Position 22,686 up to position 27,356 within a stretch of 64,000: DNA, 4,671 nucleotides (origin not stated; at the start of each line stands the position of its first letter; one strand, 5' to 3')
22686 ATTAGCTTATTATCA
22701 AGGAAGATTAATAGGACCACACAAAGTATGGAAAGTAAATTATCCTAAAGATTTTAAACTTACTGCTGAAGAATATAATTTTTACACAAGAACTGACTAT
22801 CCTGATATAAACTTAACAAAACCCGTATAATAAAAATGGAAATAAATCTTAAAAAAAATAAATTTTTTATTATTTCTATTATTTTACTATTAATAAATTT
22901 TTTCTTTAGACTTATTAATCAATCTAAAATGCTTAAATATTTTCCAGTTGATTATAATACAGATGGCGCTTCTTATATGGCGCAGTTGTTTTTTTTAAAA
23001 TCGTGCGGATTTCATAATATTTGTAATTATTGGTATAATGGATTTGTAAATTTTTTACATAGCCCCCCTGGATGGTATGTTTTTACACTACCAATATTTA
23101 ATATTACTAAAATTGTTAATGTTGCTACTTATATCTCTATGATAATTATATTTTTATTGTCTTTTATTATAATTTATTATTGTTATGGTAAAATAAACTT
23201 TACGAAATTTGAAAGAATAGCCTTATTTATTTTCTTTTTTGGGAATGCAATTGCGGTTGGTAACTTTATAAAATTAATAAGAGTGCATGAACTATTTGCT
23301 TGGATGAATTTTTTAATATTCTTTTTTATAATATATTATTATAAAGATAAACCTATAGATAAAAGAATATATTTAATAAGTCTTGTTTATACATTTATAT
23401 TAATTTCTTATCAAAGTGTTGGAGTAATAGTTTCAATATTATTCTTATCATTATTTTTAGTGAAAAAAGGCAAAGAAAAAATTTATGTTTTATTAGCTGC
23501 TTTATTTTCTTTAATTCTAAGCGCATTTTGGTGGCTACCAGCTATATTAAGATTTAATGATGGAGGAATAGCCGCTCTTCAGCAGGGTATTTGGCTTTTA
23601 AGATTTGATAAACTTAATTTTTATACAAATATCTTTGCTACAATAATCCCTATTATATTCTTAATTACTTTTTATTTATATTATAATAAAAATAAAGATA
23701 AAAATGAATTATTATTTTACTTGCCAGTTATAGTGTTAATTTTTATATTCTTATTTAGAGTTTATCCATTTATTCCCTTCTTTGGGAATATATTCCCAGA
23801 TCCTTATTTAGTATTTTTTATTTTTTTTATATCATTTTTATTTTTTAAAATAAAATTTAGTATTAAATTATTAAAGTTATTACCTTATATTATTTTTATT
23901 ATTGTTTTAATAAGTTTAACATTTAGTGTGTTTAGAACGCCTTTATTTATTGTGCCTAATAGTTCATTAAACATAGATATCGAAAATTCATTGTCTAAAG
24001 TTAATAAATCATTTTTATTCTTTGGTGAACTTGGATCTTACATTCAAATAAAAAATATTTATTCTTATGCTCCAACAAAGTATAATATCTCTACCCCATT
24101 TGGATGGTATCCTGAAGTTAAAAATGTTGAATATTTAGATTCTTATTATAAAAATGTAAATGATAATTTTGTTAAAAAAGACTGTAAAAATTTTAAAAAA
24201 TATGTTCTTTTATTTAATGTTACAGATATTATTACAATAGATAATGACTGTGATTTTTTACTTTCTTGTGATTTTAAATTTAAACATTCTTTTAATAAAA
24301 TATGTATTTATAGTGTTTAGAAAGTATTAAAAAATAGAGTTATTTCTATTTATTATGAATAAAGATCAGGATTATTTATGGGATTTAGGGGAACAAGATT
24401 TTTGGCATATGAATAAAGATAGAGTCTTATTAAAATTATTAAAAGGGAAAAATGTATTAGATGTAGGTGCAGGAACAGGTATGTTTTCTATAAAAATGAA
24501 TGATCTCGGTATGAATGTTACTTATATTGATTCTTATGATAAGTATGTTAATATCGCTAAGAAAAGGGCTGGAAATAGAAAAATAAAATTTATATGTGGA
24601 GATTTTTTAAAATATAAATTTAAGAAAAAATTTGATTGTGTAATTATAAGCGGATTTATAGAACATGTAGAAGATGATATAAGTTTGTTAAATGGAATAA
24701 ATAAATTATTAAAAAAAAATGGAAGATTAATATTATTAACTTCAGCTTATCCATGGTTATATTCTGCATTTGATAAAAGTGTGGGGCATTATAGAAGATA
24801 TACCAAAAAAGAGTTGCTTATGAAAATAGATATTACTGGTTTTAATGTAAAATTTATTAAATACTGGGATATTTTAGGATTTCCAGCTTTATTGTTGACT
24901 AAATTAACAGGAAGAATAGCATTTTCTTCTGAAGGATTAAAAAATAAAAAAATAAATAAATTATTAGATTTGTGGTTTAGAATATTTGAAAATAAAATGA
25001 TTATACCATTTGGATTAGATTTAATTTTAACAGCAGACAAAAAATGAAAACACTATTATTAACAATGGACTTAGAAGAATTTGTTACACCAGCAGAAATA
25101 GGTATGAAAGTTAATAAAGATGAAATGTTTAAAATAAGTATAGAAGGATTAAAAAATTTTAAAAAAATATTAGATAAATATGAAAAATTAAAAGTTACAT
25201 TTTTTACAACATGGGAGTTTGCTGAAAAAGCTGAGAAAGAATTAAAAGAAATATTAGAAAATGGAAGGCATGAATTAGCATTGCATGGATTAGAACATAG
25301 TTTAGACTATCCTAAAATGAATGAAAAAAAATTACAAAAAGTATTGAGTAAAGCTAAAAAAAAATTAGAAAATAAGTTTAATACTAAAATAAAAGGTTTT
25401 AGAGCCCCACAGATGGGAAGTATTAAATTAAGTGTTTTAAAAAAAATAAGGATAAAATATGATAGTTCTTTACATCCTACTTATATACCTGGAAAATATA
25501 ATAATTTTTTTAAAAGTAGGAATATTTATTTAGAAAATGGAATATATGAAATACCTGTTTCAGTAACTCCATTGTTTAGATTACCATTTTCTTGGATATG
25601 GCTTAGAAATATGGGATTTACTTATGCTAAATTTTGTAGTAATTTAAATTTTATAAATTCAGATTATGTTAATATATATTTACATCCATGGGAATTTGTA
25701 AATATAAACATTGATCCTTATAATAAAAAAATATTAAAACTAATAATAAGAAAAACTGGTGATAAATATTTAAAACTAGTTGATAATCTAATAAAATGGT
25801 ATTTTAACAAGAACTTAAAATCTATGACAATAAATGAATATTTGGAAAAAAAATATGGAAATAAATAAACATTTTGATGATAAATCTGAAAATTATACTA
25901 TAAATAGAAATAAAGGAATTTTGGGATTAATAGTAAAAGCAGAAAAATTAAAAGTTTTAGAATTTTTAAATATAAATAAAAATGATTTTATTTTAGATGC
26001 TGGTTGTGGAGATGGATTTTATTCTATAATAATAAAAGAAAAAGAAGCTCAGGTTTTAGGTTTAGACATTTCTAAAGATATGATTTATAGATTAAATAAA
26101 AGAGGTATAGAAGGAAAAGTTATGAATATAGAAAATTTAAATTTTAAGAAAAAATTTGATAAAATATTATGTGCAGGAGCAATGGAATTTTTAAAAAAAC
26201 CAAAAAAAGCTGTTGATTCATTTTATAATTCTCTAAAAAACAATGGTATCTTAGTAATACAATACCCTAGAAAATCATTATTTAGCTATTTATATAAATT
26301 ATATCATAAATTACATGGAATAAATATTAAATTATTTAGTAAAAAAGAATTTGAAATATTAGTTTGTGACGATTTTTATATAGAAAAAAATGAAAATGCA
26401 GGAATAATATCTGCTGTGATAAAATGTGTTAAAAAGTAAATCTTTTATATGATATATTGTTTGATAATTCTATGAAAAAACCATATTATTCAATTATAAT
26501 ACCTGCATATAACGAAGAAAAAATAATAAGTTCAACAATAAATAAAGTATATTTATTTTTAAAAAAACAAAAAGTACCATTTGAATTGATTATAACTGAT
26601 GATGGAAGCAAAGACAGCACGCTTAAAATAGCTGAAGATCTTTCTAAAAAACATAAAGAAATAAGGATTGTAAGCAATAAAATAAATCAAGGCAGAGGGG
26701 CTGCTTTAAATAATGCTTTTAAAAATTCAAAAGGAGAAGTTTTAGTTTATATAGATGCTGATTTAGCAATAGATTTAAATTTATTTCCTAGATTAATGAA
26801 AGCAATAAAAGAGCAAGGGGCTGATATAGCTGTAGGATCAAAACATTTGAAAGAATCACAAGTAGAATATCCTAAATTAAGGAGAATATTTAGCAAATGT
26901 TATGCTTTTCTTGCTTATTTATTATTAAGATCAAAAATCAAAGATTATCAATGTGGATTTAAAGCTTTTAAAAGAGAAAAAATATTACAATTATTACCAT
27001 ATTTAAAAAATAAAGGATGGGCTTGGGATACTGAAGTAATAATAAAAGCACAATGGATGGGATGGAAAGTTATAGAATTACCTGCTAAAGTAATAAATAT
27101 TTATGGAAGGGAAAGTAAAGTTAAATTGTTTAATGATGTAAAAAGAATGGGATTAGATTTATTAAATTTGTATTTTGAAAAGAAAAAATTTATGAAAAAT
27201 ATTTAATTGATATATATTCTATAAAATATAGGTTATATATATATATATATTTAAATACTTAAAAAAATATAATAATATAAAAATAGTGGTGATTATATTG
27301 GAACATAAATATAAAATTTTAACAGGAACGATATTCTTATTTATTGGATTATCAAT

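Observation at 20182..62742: A roughly 43-kb glycosylation island: AglB plus an unusually large set of GT-C membrane glycosyltransferases and glycan-tailoring enzymes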

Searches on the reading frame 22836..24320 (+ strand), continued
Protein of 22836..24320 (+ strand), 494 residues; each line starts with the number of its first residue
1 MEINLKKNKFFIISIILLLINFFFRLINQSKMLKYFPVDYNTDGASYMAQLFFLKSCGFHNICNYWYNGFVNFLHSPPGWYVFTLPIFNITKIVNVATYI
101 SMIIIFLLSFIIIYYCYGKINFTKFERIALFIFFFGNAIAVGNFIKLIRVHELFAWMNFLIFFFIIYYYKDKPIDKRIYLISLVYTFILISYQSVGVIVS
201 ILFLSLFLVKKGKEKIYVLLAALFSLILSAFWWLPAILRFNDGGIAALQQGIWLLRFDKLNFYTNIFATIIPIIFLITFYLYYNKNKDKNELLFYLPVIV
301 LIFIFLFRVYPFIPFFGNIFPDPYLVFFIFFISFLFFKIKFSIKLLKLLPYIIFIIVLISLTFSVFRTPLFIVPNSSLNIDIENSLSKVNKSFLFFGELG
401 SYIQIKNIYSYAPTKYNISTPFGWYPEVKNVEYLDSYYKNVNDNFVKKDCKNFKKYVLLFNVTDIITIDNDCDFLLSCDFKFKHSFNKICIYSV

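Call 72: find_encoding_contigs(protein=P0004, flank=10000, max_places=1)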
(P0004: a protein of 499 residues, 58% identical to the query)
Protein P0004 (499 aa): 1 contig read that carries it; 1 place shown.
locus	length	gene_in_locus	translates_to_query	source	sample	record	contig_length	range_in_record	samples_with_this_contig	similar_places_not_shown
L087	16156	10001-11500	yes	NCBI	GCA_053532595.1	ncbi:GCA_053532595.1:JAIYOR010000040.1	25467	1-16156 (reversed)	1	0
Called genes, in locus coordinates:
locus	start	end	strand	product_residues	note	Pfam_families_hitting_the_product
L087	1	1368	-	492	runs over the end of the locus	PF02885:Glycos_trans_3N, PF00591:Glycos_transf_3, PF07831:PYNP_C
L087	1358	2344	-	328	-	PF01594:AI-2E_transport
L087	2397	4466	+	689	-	PF13522:GATase_6, PF13537:GATase_7, PF00733:Asn_synthase, PF03054:tRNA_Me_trans (faint), PF24167:DUF7411 (faint), PF00733:Asn_synthase, PF01902:Diphthami_syn_2_N, PF28410:Diphthami_syn_2_C, +1 more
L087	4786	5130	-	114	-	-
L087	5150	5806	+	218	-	PF13489:Methyltransf_23 (weak), PF08241:Methyltransf_11, PF08242:Methyltransf_12 (faint), PF13649:Methyltransf_25, PF13847:Methyltransf_31 (faint)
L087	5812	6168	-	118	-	PF14251:PterinBD-DUF4346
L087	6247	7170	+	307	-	PF01944:SpoIIM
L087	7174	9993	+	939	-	PF02516:STT3, PF13231:PMT_2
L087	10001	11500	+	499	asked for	-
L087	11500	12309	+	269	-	PF01522:Polysacc_deac_1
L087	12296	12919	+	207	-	PF13489:Methyltransf_23, PF07021:MetW (weak), PF13847:Methyltransf_31 (weak), PF08241:Methyltransf_11, PF08242:Methyltransf_12 (weak), PF13649:Methyltransf_25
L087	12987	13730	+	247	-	PF00535:Glycos_transf_2, PF10111:Glyco_tranf_2_2, PF13641:Glyco_tranf_2_3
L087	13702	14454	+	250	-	PF00535:Glycos_transf_2, PF13641:Glyco_tranf_2_3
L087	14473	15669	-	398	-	PF01041:DegT_DnrJ_EryC1, PF00155:Aminotran_1_2 (weak), PF00266:Aminotran_5 (weak)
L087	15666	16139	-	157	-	PF13302:Acetyltransf_3, PF00583:Acetyltransf_1, PF13508:Acetyltransf_7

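Call 73: find_encoding_contigs(protein=P0009, flank=10000, max_places=1)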
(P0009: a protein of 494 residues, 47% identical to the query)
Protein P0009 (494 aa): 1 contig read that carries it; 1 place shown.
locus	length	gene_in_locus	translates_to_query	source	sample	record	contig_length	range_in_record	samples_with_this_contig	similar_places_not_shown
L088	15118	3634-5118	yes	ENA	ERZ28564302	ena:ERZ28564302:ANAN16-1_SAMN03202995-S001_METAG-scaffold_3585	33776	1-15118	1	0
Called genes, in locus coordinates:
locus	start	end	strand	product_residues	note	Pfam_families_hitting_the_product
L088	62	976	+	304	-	PF01944:SpoIIM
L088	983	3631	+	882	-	PF02516:STT3, PF13231:PMT_2, PF21436:STT3-PglB_core (weak)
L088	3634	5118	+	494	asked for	PF10131:PTPS_related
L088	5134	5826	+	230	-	PF01209:Ubie_methyltran, PF05401:NodS (weak), PF13489:Methyltransf_23, PF05175:MTS, PF13847:Methyltransf_31, PF08241:Methyltransf_11, PF08242:Methyltransf_12, PF13649:Methyltransf_25, +5 more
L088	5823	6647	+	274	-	PF01522:Polysacc_deac_1, PF11959:DUF3473 (weak)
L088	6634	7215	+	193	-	PF02353:CMAS (weak), PF03848:TehB (weak), PF05219:DREV, PF13489:Methyltransf_23, PF13847:Methyltransf_31, PF08241:Methyltransf_11, PF08242:Methyltransf_12, PF13649:Methyltransf_25, +1 more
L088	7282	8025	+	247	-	PF00535:Glycos_transf_2, PF10111:Glyco_tranf_2_2, PF13641:Glyco_tranf_2_3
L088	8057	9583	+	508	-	PF13231:PMT_2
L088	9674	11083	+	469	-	PF02310:B12-binding, PF04055:Radical_SAM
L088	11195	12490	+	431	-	PF01593:Amino_oxidase, PF13450:NAD_binding_8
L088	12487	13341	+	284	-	PF01040:UbiA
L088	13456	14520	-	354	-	PF04015:DUF362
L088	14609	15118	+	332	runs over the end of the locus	PF00953:Glycos_transf_4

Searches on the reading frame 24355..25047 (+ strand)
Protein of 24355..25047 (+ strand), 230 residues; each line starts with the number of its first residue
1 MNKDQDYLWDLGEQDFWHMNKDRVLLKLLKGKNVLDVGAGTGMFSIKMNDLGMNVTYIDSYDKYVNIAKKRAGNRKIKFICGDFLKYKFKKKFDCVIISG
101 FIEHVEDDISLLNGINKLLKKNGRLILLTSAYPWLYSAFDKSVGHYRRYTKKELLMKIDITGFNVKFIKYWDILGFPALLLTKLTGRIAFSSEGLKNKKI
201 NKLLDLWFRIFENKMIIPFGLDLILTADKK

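Call 3: search_protein_families(library=pfam, proteins=[window:24355-25047:+], max_evalue=0.01)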
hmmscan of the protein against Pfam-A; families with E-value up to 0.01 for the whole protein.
window:24355-25047:+ (230 aa): 18 families
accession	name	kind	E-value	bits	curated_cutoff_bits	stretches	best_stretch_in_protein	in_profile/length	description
PF08241.18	Methyltransf_11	-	2.2e-17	63.9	21.2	1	35-127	1-95/95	Methyltransferase domain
PF13847.12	Methyltransf_31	-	6.2e-16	58.8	27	1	30-131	3-113/145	Methyltransferase domain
PF13489.12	Methyltransf_23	-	1e-15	58.3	27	1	20-138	12-124/164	Methyltransferase domain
PF13649.12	Methyltransf_25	-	1.8e-15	57.8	27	1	34-123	1-97/97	Methyltransferase domain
PF08242.18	Methyltransf_12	-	7.2e-12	46.3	30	1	35-125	1-98/98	Methyltransferase domain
PF01209.24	Ubie_methyltran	-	6.2e-09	36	20.1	1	11-133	29-157/233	ubiE/COQ5 methyltransferase family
PF05175.20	MTS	-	8.4e-07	29.2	23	1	24-149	22-160/170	Methyltransferase small domain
PF00398.26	RrnaAD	-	2.2e-06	27.4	24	1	26-93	26-94/263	Ribosomal RNA adenine dimethylase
PF05401.17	NodS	-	1.5e-05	25.4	24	1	32-127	45-144/201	Nodulation protein S (NodS)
PF08003.17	Methyltransf_9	-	1.9e-05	24.3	23.8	1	22-129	105-219/315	Protein of unknown function (DUF1698)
PF02527.21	GidB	-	4.8e-05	23.2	27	1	25-129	41-148/184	rRNA small subunit methyltransferase G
PF07942.18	CARME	-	0.00018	21.4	27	1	65-163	135-232/268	Carnosine N-methyltransferase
PF00891.24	Methyltransf_2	-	0.00019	21.3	22.3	1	10-130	40-167/210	O-methyltransferase domain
PF06325.19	PrmA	-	0.00024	21.1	22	1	29-127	160-258/296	Ribosomal protein L11 methyltransferase (PrmA)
PF02353.26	CMAS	-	0.0005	19.9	27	1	26-130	58-167/273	Mycolic acid cyclopropane synthetase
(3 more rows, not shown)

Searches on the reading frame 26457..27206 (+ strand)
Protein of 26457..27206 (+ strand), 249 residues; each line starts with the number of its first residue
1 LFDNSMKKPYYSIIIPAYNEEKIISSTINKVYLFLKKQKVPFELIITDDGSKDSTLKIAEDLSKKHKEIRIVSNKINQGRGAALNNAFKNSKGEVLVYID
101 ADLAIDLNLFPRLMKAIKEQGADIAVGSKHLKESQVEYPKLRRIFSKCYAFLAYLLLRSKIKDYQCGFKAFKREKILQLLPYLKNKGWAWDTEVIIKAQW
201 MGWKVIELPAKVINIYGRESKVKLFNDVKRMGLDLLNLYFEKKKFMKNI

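Call 3: search_protein_families(library=pfam, proteins=[window:26457-27206:+], max_evalue=0.01)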
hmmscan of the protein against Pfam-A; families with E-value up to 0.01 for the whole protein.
window:26457-27206:+ (249 aa): 3 families
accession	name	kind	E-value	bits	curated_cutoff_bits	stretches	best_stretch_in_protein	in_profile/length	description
PF00535.33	Glycos_transf_2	-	1.9e-34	119.5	23.3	1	12-176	1-164/168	Glycosyl transferase family 2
PF13641.12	Glyco_tranf_2_3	-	4.9e-11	43.5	27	1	10-133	2-127/230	Glycosyltransferase like family 2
PF10111.15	Glyco_tranf_2_2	-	3.3e-08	33.8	27.3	1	12-118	1-107/276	Glycosyltransferase like family 2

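Call 32: search_protein_families(library=ncbifam, proteins=[window:26457-27206:+], max_evalue=0.001)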
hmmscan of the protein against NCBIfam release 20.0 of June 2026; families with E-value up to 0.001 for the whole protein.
window:26457-27206:+ (249 aa): 28 families (the best 25 are shown)
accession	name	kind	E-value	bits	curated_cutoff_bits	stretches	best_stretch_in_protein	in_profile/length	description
NF047588.1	GlcsyltransPgfSStrep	equivalog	1.8e-21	76.7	500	1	12-180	4-168/308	glycosyltransferase PgfS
TIGR03937.1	PgaC_IcaA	equivalog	4.1e-21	75.4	422.3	1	7-122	43-155/407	poly-beta-1,6-N-acetyl-D-glucosamine synthase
NF058614.1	PPMAGASynPpgS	equivalog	8.2e-18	64.7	370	1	13-228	4-213/226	polyprenyl-phospho-N-acetylgalactosaminyl synthase PpgS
NF007482.0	PRK10073.1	equivalog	8.3e-18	64.5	423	1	7-127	4-120/334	glycosyltransferase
NF041391.1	DPhHxTase_Halo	equivalog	2e-17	62.9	375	1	17-214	3-185/213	dolichyl-phosphate hexose transferase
NF007986.1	PRK10714.1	equivalog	4.1e-17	62.2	529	1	11-225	8-213/316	undecaprenyl-phosphate 4-deoxy-4-formamido-L-arabinose transferase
TIGR04283.1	glyco_like_mftF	equivalog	6.2e-16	58.7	182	1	12-135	2-115/221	TIGR04283 family arsenosugar biosynthesis glycosyltransferase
NF047683.1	TeichurnBiosyTuaG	equivalog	4.5e-15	56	400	1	7-109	4-103/252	teichuronic acid biosynthesis protein TuaG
TIGR04182.1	glyco_TIGR04182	equivalog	5e-15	55.7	325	1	12-235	3-214/293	S-layer glycoprotein N-glycosyltransferase AglJ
NF041875.1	EPS_EpsD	equivalog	9.8e-15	54.8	370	1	12-140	2-127/325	exopolysaccharide biosynthesis glycosyltransferase EpsD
NF010496.0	PRK13915.1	equivalog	2.5e-14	53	262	1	11-104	33-128/307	glucosyl-3-phosphoglycerate synthase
NF050050.1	ProtGlycPglI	equivalog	7.8e-13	48.5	500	1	9-120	2-111/306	GalNAc(5)-diNAcBac-PP-undecaprenol beta-1,3-glucosyltransferase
NF053739.1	GlytfEpsEBac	equivalog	3e-11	42.8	450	1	9-117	1-104/265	glycosyltransferase EpsE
TIGR03111.1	glyc2_xrt_Gpos1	hypoth_equivalog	1.7e-10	40.3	363.95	1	5-194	45-244/439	TIGR03111 family XrtG-associated glycosyltransferase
NF050819.1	PolSacchBiosHfsG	equivalog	2.7e-10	39.9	500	1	7-136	10-136/302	polysaccharide biosynthesis protein HfsG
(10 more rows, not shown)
